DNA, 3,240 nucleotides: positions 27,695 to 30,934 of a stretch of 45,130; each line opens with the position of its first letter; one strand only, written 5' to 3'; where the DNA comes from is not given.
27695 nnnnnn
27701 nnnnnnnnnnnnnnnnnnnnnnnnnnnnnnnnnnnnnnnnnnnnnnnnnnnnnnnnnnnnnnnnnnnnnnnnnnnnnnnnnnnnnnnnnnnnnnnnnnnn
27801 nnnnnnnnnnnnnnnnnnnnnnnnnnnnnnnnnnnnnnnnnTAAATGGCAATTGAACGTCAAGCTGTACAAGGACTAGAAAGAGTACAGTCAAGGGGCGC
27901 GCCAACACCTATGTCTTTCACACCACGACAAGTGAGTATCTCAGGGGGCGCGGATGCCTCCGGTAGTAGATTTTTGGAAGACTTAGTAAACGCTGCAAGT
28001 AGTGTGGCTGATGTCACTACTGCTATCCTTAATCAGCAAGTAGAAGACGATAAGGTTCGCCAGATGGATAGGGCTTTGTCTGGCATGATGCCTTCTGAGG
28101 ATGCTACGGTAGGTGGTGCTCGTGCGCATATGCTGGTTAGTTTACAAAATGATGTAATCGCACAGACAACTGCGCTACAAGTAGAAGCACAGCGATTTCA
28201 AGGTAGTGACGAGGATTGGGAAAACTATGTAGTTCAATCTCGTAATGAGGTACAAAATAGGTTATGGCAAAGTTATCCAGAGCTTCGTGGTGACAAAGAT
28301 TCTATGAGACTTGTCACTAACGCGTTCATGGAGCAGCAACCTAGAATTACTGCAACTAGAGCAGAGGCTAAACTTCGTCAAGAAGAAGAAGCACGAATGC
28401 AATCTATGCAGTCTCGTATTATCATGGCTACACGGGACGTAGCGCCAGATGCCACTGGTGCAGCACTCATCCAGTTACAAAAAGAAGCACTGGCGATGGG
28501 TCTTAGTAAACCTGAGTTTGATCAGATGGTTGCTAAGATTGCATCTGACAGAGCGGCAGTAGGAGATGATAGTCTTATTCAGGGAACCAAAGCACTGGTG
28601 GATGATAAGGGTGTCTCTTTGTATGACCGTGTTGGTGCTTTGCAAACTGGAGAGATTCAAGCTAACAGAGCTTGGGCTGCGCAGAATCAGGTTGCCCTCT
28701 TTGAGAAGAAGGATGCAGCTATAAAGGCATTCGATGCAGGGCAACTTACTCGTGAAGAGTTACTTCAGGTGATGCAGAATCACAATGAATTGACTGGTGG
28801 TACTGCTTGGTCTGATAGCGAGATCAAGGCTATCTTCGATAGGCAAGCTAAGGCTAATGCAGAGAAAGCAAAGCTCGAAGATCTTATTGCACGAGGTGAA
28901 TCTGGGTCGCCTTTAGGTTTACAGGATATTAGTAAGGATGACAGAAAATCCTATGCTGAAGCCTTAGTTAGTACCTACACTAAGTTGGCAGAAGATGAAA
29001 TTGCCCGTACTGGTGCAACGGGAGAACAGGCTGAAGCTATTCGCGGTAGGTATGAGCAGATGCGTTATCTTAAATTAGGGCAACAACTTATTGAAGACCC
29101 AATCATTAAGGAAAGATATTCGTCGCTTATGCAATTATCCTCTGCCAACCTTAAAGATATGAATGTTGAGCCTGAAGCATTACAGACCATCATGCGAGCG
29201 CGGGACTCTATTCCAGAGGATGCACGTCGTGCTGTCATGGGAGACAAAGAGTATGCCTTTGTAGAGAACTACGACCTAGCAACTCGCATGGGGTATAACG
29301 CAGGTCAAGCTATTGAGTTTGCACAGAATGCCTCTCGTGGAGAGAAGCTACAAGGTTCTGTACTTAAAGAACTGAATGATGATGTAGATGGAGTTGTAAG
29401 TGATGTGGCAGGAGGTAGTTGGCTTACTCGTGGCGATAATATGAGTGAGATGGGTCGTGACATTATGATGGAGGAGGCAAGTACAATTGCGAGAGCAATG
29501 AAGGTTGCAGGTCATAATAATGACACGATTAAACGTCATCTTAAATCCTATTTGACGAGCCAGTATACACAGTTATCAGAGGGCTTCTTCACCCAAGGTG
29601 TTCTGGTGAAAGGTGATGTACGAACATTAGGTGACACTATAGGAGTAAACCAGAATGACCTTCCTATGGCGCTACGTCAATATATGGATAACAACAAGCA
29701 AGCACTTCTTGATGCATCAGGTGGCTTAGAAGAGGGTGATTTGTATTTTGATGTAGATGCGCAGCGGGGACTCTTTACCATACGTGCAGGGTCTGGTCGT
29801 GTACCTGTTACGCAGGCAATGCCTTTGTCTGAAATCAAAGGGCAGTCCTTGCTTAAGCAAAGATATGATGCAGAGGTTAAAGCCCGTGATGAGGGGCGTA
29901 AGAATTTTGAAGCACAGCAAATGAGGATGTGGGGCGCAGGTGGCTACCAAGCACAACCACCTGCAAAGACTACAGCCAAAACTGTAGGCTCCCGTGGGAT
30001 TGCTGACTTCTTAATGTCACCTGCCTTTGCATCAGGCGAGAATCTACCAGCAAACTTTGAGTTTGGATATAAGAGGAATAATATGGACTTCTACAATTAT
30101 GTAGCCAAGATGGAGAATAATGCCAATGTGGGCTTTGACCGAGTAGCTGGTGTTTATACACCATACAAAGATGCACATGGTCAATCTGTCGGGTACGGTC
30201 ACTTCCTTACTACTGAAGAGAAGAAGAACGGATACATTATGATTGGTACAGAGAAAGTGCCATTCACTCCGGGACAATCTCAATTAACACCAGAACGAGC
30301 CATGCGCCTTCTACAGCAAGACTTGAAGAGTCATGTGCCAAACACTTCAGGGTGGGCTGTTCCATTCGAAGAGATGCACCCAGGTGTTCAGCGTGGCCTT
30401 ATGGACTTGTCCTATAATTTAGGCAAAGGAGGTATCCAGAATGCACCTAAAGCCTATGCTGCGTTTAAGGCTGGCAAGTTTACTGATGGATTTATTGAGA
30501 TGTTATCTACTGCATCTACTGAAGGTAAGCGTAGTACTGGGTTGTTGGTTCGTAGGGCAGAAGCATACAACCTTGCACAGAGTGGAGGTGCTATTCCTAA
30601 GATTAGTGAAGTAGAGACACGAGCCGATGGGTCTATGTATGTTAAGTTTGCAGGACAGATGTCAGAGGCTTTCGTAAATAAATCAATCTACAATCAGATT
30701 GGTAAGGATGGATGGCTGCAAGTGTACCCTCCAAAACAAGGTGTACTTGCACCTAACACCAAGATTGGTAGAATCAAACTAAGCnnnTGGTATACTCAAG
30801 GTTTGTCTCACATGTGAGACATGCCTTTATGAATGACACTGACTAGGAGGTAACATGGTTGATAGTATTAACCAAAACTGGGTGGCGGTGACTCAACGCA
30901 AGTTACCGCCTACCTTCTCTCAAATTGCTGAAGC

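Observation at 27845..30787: Internal virion protein with a lysozyme-like domain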

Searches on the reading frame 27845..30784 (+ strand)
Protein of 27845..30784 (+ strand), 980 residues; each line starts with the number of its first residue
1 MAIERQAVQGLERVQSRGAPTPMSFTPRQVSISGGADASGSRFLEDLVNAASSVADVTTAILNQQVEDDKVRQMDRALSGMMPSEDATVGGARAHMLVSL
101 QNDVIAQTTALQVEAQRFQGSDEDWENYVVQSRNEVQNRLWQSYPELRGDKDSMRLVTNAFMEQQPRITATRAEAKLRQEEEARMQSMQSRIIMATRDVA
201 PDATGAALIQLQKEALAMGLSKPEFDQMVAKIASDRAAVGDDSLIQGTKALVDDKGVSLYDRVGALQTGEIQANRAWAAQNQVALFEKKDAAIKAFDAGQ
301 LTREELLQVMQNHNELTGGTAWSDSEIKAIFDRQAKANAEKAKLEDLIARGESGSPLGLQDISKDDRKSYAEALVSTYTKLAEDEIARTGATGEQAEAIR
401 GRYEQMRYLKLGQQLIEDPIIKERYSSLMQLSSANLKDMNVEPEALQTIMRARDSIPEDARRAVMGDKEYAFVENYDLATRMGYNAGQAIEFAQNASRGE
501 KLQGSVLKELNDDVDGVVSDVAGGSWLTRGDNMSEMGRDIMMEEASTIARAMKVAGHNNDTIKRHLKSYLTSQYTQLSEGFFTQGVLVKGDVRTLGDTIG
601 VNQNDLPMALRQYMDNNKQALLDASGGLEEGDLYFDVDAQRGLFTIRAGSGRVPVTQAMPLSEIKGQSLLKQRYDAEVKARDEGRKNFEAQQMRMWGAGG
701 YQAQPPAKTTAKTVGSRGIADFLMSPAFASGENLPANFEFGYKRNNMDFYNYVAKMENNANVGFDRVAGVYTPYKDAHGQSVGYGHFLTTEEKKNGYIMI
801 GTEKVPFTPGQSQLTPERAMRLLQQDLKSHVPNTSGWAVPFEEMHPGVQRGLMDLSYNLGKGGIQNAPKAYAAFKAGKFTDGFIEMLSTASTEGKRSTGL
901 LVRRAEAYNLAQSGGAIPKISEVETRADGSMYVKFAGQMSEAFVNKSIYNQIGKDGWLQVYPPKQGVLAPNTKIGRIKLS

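Call 5: search_protein_families(library=pfam, proteins=[window:27845-30784:+], max_evalue=0.1)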
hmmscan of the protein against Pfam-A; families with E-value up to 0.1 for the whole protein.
window:27845-30784:+ (980 aa): 0 families

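Call 6: search_protein_families(library=phrogs, proteins=[window:27845-30784:+], max_evalue=0.001)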
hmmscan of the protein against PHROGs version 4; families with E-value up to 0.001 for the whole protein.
window:27845-30784:+ (980 aa): 3 families
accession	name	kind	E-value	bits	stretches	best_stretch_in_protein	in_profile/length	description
phrog_4290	-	lysis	0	1458.7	1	1-979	1-969/969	lysozyme domain-containing protein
phrog_31077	-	lysis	1.9e-09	38.6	1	839-932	133-225/254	endolysin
phrog_7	-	lysis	2e-08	33.8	1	770-916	569-700/873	endolysin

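Call 7: search_solved_structures(query=window:27845-30784:+, max_evalue=1, show_alignments=3)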
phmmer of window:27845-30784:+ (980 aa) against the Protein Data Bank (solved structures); distinct sequences matched with E-value up to 1: 1.
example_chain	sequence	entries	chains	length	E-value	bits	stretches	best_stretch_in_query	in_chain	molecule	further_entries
8b2s_A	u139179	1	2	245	0.64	11.4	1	781-879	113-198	GH24 family muramidase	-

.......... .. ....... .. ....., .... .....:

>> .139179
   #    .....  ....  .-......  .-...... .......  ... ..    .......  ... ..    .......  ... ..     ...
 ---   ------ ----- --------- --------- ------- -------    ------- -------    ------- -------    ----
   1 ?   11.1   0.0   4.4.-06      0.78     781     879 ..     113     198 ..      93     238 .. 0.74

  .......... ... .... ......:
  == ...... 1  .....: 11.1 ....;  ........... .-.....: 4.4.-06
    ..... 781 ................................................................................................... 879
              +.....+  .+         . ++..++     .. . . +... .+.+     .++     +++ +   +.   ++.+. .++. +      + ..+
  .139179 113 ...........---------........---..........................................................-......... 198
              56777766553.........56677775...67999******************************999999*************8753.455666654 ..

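Call 13: find_homologous_proteins(query=window:27845-30784:+, max_evalue=0.001)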
Query window:27845-30784:+ (980 aa): 45 proteins with E <= 0.001 among 8000 candidates.
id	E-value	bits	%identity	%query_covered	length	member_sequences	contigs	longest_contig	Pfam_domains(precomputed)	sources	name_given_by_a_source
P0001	0.0e+0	2158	100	100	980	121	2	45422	-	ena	-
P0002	0.0e+0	1803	81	100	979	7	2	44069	PF00959.25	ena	-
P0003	0.0e+0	1790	82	100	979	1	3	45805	PF00959.25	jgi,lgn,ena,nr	jgi:GH24 family phage-related lysozyme (muramidase)|nr:MAG TPA: Lysozyme [Caudoviricetes sp.]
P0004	0.0e+0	1784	81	100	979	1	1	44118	PF00959.25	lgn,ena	-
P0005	0.0e+0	1784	81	100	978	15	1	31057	PF00959.25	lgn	-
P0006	0.0e+0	1623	73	100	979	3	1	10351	PF00959.25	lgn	-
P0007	0.0e+0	1619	74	100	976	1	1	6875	PF00959.25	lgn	-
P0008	0.0e+0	1612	73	100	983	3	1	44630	PF00959.25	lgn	-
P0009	0.0e+0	1604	73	100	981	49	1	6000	PF00959.25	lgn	-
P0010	0.0e+0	1600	73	100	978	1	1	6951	PF00959.25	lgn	-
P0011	0.0e+0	1570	71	100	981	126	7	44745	PF00959.25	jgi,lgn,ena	-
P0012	0.0e+0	1414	65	100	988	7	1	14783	PF00959.25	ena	-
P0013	0.0e+0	1400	65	100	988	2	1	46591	PF00959.25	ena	-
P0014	0.0e+0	1381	64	100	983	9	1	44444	PF00959.25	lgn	-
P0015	0.0e+0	1364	64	100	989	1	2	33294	PF00959.25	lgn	-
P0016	0.0e+0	1358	64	100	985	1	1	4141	PF00959.25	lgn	-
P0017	0.0e+0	1357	63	100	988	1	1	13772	PF00959.25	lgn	-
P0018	0.0e+0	1357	63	100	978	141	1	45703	PF00959.25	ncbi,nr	ncbi:hypothetical protein [Klebsiella phage vB_KvaP_F5M1D]|nr:hypothetical protein [Klebsiella phage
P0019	0.0e+0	1353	63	100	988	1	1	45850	PF00959.25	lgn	-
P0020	0.0e+0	1353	63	100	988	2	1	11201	PF00959.25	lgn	-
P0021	0.0e+0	1334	63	100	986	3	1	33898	PF00959.25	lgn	-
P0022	0.0e+0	1321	61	100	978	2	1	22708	PF00959.25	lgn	-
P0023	0.0e+0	1314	61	100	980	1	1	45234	PF00959.25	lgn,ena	-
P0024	0.0e+0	1307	60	100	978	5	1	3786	PF00959.25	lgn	-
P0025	0.0e+0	1236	60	100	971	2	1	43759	PF00959.25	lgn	-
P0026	0.0e+0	1232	59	100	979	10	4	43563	PF00959.25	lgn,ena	-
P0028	0.0e+0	1183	56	100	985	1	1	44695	PF00959.25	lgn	-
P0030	0.0e+0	1151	55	100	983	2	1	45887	PF00959.25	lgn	-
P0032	0.0e+0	1090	53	100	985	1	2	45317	PF00959.25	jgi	jgi:GH24 family phage-related lysozyme (muramidase)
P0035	8.8e-297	1005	49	100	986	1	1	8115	PF00959.25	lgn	-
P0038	1.1e-233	797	44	100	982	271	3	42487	PF00959.25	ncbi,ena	-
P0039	1.4e-222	760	41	100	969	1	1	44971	PF00959.25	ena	-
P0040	2.9e-216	739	41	100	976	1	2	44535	PF00959.25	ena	-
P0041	2.0e-214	733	41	100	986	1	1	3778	PF00959.25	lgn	-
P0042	1.7e-195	670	39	100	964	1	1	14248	PF00959.25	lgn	-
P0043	5.6e-188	645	38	100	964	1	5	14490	PF00959.25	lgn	-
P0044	7.4e-185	635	38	100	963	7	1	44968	PF00959.25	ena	-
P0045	1.1e-156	542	34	100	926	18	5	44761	PF00959.25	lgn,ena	-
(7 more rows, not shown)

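Call 17: find_homologous_proteins(query=A1, max_evalue=0.001)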
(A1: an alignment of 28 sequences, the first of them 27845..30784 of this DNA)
Query A1 (28 sequences) (980 aa, profile of the alignment): 45 proteins with E <= 0.001 among 8000 candidates.
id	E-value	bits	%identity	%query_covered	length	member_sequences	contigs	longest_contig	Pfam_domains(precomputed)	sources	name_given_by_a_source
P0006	0.0e+0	1672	73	100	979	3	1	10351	PF00959.25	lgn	-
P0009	0.0e+0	1669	73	100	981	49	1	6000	PF00959.25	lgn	-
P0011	0.0e+0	1663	71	100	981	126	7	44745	PF00959.25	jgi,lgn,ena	-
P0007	0.0e+0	1660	74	100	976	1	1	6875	PF00959.25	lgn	-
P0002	0.0e+0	1657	81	100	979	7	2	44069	PF00959.25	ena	-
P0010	0.0e+0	1639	73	100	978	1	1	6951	PF00959.25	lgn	-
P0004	0.0e+0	1636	81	100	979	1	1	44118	PF00959.25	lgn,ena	-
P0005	0.0e+0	1636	81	100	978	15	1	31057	PF00959.25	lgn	-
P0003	0.0e+0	1634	82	100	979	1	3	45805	PF00959.25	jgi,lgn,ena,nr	jgi:GH24 family phage-related lysozyme (muramidase)|nr:MAG TPA: Lysozyme [Caudoviricetes sp.]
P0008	0.0e+0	1633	73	100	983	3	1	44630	PF00959.25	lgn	-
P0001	0.0e+0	1631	100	100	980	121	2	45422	-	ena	-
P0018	0.0e+0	1598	63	100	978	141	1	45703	PF00959.25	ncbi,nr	ncbi:hypothetical protein [Klebsiella phage vB_KvaP_F5M1D]|nr:hypothetical protein [Klebsiella phage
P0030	0.0e+0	1586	55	100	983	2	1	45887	PF00959.25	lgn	-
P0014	0.0e+0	1586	64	100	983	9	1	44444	PF00959.25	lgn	-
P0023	0.0e+0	1574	61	100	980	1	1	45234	PF00959.25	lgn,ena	-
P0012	0.0e+0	1550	65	100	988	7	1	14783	PF00959.25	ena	-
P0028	0.0e+0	1549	56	100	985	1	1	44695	PF00959.25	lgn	-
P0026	0.0e+0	1545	59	100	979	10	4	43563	PF00959.25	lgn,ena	-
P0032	0.0e+0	1544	53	100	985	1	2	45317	PF00959.25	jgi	jgi:GH24 family phage-related lysozyme (muramidase)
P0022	0.0e+0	1544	61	100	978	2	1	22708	PF00959.25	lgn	-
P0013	0.0e+0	1541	65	100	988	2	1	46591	PF00959.25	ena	-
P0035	0.0e+0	1518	49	100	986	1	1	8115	PF00959.25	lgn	-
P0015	0.0e+0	1516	64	100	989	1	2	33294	PF00959.25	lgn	-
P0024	0.0e+0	1516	60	100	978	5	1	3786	PF00959.25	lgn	-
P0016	0.0e+0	1514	64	100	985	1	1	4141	PF00959.25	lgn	-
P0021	0.0e+0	1509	63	100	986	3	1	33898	PF00959.25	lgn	-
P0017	0.0e+0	1506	63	100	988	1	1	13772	PF00959.25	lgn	-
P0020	0.0e+0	1504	63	100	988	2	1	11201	PF00959.25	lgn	-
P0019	0.0e+0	1504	63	100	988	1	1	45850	PF00959.25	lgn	-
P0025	0.0e+0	1497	60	100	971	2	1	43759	PF00959.25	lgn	-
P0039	0.0e+0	1370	41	100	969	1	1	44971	PF00959.25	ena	-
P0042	0.0e+0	1323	39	100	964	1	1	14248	PF00959.25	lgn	-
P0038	0.0e+0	1314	44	100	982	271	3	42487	PF00959.25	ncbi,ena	-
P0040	0.0e+0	1303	41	100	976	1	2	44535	PF00959.25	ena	-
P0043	0.0e+0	1296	38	100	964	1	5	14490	PF00959.25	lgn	-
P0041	0.0e+0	1283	41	100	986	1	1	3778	PF00959.25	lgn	-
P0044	0.0e+0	1275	38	100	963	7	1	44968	PF00959.25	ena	-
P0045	0.0e+0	1112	34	100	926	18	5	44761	PF00959.25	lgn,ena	-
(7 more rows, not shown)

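Call 33: predict_structure(alignment_id=A2)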
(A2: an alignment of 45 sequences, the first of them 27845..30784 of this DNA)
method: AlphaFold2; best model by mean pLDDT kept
length: 980 residues; sequences in the alignment: 45
mean_pLDDT: 80.6   pTM: 0.63
mean pLDDT of the five models: 80.6, 78.0, 75.3, 74.0, 73.7
residues with pLDDT >= 90: 258; 70-90: 576; 50-70: 51; < 50: 95
segments of 3 or more residues with pLDDT < 50: 1-19, 21-65, 73-89, 699-705
pLDDT, mean of each block of 10 residues (from residue 1): 31 34 28 26 37 39 48 48 41 68 84 83 84 84 74 78 83 84 89 85 87 90 91 89 90 89 89 87 88 87 89 87 89 90 88 77 85 90 92 86 88 86 85 78 82 80 83 83 82 75 80 87 58 76 84 79 83 75 69 82 87 90 84 84 85 85 89 90 79 54 56 85 82 86 90 91 91 87 92 92 90 93 93 90 91 91 89 93 93 89 94 83 94 91 88 91 91 88
secondary structure, 60 per line:
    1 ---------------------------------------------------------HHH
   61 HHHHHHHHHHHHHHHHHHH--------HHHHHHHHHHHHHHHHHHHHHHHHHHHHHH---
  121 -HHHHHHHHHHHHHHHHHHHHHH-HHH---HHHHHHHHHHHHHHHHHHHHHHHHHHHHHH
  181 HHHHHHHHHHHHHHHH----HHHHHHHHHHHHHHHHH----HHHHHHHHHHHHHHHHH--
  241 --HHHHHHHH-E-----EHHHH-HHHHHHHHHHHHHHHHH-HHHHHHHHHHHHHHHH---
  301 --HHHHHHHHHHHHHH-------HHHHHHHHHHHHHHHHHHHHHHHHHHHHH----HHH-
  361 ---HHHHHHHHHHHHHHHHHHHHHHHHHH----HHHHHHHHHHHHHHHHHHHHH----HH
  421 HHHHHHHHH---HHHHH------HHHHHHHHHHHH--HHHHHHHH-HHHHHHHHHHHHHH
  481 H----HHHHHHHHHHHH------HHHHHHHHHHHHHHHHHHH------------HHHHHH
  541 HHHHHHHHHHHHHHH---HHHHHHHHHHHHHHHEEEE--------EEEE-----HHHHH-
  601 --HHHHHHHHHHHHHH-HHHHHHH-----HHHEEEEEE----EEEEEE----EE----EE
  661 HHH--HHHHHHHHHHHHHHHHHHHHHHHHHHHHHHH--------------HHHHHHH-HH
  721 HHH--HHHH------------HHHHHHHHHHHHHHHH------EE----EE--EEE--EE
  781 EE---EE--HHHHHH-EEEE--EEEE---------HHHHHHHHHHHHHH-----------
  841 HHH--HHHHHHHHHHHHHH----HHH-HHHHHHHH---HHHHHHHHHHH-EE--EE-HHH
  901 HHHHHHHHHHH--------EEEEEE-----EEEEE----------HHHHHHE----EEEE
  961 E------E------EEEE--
elements in order (helices of 4 or more, strands of 3 or more residues): H58-79 H88-117 H122-143 H151-196 H201-217 H222-238 H243-250 H259-262 H264-280 H282-297 H303-316 H324-352 H364-389 H394-414 H419-429 H433-437 H444-455 H458-465 H467-481 H486-497 H504-522 H535-555 H559-573 E574-577 E586-589 H595-599 H603-616 H618-624 E633-638 E643-648 H666-696 H711-717 H719-723 H726-729 H742-757 E774-776 E779-782 H790-795 E797-800 E803-806 H816-829 H846-859 H868-875 H879-889 H898-911 E920-925 E931-935 H946-951 E957-961 E975-978

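Call 36: fold_search(model_id=the predicted structure, library=pdb)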
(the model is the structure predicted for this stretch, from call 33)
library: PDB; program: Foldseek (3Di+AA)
matches with E <= 10: 254; with E <= 0.001: 4
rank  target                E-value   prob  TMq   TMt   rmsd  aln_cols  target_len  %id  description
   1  7k5c_A                5.9e-07  1.00  0.20  0.28  23.2       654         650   13  Structure of T7 DNA ejectosome periplasmic tunnel (released 2021-07-28)
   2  9jyy_G                8.0e-07  1.00  0.19  0.26  24.5       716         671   13  core proteins of mature T7 (released 2024-12-11)
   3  6yt5_A                2.4e-05  1.00  0.19  0.28  22.1       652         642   12  Cryo-EM structure of T7 bacteriophage DNA translocation gp15-gp16 core complex intermediate assembly (released 2021-09-08)
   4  7eyb_A                2.9e-04  1.00  0.17  0.25  24.1       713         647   13  core proteins (released 2021-09-22)
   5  3hde_C                2.6e-02  1.00  0.12  0.65   6.9       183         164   18  Crystal structure of full-length endolysin R21 from phage 21 (released 2009-11-03)
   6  4zpu_A                5.9e-02  1.00  0.13  0.64   5.5       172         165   20  The structure of DLP12 endolysin exhibits likely active and inactive conformations. (released 2015-06-03)
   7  3hde_A                6.4e-02  1.00  0.12  0.64   6.9       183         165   18  Crystal structure of full-length endolysin R21 from phage 21 (released 2009-11-03)
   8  4c0e_A                6.4e-02  0.21  0.07  0.12  25.6       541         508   11  Structure of the NOT1 superfamily homology domain from Chaetomium thermophilum (released 2013-10-09)
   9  8b2s_A                8.0e-02  1.00  0.13  0.49   4.1       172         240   23  GH24 family muramidase from Trichophaea saccata with an SH3-like cell wall binding domain (released 2023-07-19)
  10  8hp8_B                9.4e-02  1.00  0.13  0.68   3.9       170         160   22  Crystal Structure of Engineered Endolysin EC340 derived from Gram-Negative Bacteria targeted Bacteriophage (released 2023-05-17)
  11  8hp8_A                1.4e-01  1.00  0.13  0.64   4.3       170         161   22  Crystal Structure of Engineered Endolysin EC340 derived from Gram-Negative Bacteria targeted Bacteriophage (released 2023-05-17)
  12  3w3y_A                1.4e-01  0.15  0.10  0.09  30.8       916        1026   10  Crystal structure of Kap121p bound to Nup53p (released 2013-04-10)
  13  6xte_A                1.6e-01  0.15  0.11  0.10  25.8       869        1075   11  Human karyopherin RanBP5 (isoform-1) (released 2020-04-22)
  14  4daj_D                1.7e-01  0.69  0.13  0.25  22.6       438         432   12  Structure of the M3 Muscarinic Acetylcholine Receptor (released 2012-02-22)
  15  6v9i_C                2.4e-01  0.21  0.12  0.14  27.6       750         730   11  cryo-EM structure of Cullin5 bound to RING-box protein 2 (Cul5-Rbx2) (released 2020-04-29)
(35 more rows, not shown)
